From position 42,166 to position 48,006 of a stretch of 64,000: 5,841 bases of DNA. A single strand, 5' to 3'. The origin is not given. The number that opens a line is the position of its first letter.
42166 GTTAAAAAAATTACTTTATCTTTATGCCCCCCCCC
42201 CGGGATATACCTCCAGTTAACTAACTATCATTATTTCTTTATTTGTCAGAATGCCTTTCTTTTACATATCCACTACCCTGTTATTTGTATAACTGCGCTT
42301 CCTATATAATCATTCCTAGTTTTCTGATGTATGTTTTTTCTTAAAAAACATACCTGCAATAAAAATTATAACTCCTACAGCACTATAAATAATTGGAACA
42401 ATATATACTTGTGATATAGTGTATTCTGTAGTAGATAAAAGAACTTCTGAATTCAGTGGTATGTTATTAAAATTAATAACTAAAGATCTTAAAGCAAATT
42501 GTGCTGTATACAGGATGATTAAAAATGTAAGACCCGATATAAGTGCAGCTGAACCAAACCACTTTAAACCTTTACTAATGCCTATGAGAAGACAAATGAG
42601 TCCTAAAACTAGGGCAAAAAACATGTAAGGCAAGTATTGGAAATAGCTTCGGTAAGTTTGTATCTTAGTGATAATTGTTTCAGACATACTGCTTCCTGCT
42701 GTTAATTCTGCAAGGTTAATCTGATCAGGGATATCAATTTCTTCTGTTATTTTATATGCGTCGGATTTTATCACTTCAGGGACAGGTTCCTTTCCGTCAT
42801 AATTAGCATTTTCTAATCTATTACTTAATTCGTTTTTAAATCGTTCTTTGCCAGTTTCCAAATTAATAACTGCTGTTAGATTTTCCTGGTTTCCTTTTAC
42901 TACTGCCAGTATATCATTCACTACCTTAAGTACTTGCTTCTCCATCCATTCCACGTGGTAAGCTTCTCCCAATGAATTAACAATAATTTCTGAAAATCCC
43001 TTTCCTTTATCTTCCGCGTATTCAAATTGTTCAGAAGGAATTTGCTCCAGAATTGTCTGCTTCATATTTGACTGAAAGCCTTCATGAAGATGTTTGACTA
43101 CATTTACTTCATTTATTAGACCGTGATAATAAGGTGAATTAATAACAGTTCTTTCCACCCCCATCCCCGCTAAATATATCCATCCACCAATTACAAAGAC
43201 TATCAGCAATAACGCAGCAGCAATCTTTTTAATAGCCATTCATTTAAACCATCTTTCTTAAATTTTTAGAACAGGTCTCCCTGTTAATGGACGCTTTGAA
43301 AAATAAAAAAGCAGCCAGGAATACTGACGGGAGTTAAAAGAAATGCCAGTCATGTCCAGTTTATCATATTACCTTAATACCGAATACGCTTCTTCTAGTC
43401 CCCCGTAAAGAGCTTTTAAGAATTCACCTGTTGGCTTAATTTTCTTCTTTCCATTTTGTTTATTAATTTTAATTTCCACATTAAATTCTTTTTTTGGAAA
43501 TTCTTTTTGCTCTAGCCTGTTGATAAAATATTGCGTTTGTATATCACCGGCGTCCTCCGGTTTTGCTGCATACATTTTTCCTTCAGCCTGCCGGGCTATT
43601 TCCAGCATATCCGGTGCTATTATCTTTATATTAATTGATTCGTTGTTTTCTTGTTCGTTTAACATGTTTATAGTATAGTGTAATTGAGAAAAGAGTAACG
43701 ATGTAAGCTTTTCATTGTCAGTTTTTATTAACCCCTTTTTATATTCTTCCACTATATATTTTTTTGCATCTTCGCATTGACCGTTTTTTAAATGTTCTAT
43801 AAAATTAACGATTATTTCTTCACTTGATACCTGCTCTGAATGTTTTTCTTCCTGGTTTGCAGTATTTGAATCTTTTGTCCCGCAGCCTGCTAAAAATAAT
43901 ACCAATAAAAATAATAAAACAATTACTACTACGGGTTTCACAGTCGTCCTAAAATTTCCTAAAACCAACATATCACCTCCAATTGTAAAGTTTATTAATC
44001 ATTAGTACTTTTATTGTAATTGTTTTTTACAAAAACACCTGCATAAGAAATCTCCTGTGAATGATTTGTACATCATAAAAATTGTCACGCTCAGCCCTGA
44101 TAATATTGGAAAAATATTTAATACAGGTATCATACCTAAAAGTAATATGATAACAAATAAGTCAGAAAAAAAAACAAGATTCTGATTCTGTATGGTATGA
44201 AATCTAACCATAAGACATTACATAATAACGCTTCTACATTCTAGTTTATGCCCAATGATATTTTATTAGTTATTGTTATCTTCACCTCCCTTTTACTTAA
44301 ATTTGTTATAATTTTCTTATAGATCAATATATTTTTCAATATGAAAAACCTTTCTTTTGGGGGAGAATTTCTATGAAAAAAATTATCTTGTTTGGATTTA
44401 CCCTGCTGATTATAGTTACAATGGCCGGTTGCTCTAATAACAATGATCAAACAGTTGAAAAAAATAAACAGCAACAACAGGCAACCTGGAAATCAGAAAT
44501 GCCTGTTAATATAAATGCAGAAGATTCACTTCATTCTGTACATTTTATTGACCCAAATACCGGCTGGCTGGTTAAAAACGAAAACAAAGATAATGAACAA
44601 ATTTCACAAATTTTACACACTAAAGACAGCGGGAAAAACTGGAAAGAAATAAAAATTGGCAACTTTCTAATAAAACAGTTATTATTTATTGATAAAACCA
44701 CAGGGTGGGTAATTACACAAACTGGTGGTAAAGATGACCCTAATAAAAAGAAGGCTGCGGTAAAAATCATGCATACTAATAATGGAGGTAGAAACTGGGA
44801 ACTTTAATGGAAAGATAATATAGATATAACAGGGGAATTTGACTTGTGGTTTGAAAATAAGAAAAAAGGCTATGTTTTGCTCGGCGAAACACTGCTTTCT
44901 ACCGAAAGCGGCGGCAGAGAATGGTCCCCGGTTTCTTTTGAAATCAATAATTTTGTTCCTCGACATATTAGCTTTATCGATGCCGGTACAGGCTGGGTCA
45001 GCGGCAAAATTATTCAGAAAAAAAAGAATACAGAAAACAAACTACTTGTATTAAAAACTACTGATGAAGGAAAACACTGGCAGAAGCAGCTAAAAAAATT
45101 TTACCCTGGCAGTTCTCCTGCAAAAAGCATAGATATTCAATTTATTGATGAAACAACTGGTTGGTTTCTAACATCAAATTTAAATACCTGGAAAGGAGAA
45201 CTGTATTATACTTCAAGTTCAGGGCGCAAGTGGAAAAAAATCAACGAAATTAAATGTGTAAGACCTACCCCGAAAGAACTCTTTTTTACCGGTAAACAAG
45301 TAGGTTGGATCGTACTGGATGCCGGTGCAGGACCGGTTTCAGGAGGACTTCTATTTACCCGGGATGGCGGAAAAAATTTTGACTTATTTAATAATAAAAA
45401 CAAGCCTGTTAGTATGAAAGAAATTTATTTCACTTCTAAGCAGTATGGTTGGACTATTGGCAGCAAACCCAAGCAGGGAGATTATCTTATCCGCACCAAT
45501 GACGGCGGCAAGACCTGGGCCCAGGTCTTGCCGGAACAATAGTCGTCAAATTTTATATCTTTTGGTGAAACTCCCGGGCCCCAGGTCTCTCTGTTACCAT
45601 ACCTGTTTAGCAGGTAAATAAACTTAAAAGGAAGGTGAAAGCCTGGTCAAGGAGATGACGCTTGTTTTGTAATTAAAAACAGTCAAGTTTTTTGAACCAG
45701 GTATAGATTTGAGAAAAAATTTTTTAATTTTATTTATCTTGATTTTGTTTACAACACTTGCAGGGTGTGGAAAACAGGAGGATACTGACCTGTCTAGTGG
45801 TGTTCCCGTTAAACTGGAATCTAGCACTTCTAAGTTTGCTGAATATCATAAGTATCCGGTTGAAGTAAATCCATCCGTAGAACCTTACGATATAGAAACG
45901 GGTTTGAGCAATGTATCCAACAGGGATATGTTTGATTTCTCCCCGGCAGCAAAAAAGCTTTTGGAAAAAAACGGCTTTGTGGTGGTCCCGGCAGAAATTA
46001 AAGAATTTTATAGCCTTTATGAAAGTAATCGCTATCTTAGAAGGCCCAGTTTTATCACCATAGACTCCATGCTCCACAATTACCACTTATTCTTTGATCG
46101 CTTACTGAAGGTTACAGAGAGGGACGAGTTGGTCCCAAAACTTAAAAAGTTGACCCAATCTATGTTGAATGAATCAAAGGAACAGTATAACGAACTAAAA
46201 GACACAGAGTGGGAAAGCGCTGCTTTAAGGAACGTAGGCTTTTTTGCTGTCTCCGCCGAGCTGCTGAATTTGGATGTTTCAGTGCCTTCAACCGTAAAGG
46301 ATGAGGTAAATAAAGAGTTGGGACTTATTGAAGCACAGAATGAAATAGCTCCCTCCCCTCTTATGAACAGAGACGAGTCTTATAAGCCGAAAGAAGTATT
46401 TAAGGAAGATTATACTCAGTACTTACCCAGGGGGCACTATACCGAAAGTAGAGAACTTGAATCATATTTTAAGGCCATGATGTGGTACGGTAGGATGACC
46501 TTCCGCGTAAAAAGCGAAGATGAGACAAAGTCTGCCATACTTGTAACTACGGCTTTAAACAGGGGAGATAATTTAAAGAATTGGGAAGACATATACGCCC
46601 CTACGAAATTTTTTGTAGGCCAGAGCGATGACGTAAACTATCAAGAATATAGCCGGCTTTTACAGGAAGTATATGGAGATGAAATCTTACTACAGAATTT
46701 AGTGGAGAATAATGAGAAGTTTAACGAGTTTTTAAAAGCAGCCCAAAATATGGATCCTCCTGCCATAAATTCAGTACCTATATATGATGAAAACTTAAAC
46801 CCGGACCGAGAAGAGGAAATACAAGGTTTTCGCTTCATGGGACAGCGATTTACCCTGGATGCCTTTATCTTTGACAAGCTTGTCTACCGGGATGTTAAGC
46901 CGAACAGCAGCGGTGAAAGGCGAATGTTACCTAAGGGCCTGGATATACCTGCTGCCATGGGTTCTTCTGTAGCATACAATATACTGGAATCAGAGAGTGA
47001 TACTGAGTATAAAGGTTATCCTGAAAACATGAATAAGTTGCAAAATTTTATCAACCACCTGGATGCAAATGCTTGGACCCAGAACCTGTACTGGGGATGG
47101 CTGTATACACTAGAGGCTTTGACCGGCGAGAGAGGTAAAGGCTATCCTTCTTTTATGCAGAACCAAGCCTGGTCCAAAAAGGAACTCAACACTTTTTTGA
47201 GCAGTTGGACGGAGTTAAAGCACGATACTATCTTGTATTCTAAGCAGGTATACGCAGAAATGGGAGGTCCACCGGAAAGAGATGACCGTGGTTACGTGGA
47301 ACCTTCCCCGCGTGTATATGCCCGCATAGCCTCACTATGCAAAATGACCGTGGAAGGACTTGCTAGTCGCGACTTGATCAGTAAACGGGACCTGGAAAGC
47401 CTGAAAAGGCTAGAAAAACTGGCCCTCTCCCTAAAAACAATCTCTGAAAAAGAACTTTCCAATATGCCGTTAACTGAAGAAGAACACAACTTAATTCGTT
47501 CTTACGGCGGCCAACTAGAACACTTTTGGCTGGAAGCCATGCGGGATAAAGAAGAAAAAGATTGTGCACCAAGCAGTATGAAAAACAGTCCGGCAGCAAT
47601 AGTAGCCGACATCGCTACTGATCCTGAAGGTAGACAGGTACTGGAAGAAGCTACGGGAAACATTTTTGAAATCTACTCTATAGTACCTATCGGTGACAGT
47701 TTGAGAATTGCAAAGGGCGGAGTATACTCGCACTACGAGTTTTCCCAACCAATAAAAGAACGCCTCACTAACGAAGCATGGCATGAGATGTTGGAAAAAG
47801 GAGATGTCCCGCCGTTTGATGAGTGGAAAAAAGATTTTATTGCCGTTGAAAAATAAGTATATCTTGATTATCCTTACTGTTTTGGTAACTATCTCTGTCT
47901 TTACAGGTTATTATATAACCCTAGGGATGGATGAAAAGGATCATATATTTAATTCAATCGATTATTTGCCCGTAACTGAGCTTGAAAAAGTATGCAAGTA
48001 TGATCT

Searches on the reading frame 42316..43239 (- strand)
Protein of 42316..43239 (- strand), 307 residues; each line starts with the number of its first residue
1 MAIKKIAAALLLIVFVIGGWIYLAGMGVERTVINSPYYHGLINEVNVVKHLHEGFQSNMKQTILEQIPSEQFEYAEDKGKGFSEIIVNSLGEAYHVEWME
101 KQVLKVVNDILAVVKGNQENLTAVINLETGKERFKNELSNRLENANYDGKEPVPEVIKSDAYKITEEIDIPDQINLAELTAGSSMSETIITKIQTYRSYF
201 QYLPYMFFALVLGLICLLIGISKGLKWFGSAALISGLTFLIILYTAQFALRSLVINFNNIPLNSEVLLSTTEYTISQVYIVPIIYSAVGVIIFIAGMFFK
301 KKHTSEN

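Call 19: find_encoding_contigs(protein=window:42316-43239:-, flank=10000, max_places=4)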
Protein window:42316-43239:- (307 aa): 2 contigs read that carry it; 1 place shown.
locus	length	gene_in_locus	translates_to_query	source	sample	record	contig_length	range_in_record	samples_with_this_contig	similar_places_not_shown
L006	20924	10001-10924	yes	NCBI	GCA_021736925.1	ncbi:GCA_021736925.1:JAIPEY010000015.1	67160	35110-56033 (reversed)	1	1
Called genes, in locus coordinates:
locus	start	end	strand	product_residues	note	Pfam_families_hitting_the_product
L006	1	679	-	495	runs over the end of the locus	-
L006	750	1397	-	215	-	PF03787:RAMPs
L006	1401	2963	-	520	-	PF22335:Cas10-Cmr2_palm2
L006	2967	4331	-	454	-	PF23400:CARF_Card1 (weak)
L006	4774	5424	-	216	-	-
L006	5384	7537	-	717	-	PF11369:DUF3160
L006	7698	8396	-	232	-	PF14870:PSII_BNR (weak), PF15902:Sortilin-Vps10 (faint)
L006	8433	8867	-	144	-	-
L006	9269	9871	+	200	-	-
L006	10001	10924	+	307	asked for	-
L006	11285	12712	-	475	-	PF01743:PolyA_pol, PF12627:PolyA_pol_RNAbd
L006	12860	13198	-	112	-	PF00881:Nitroreductase, PF14512:TM1586_NiRdase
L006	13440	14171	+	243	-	PF04239:DUF421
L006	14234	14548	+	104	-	PF07883:Cupin_2, PF02311:AraC_binding (weak)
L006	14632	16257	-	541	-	PF02554:CstA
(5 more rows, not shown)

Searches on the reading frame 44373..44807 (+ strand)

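Call 10: search_protein_families(library=pfam, proteins=[window:44373-44807:+], max_evalue=0.01)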
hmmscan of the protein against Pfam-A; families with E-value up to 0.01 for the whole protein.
window:44373-44807:+ (144 aa): 2 families
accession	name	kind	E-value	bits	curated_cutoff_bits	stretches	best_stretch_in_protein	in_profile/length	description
PF14870.12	PSII_BNR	-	8.6e-05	22.4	27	1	35-143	5-95/303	Photosynthesis system II assembly factor YCF48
PF15902.12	Sortilin-Vps10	-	0.00066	19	33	1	78-143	45-110/446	Sortilin, neurotensin receptor 3,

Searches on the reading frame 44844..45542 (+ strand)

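Call 10: search_protein_families(library=pfam, proteins=[window:44844-45542:+], max_evalue=0.01)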
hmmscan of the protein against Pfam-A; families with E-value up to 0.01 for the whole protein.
window:44844-45542:+ (232 aa): 4 families
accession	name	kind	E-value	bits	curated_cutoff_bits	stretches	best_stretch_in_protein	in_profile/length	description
PF14870.12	PSII_BNR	-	2.3e-11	43.9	27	2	3-132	25-139/303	Photosynthesis system II assembly factor YCF48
PF15902.12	Sortilin-Vps10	-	3.8e-09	36.3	33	2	68-135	46-114/446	Sortilin, neurotensin receptor 3,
PF02012.26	BNR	-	0.0001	22.2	27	0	217-226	2-11/12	BNR/Asp-box repeat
PF24316.1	Tli3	-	0.0068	17.2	27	0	201-226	72-97/129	T6SS Tli3 immunity protein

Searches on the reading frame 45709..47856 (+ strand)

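Call 10: search_protein_families(library=pfam, proteins=[window:45709-47856:+], max_evalue=0.01)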
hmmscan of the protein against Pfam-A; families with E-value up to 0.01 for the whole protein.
window:45709-47856:+ (715 aa): 1 family
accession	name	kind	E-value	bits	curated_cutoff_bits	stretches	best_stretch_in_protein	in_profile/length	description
PF11369.13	DUF3160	-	4.6e-230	765.9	25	1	80-706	3-631/632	Protein of unknown function (DUF3160)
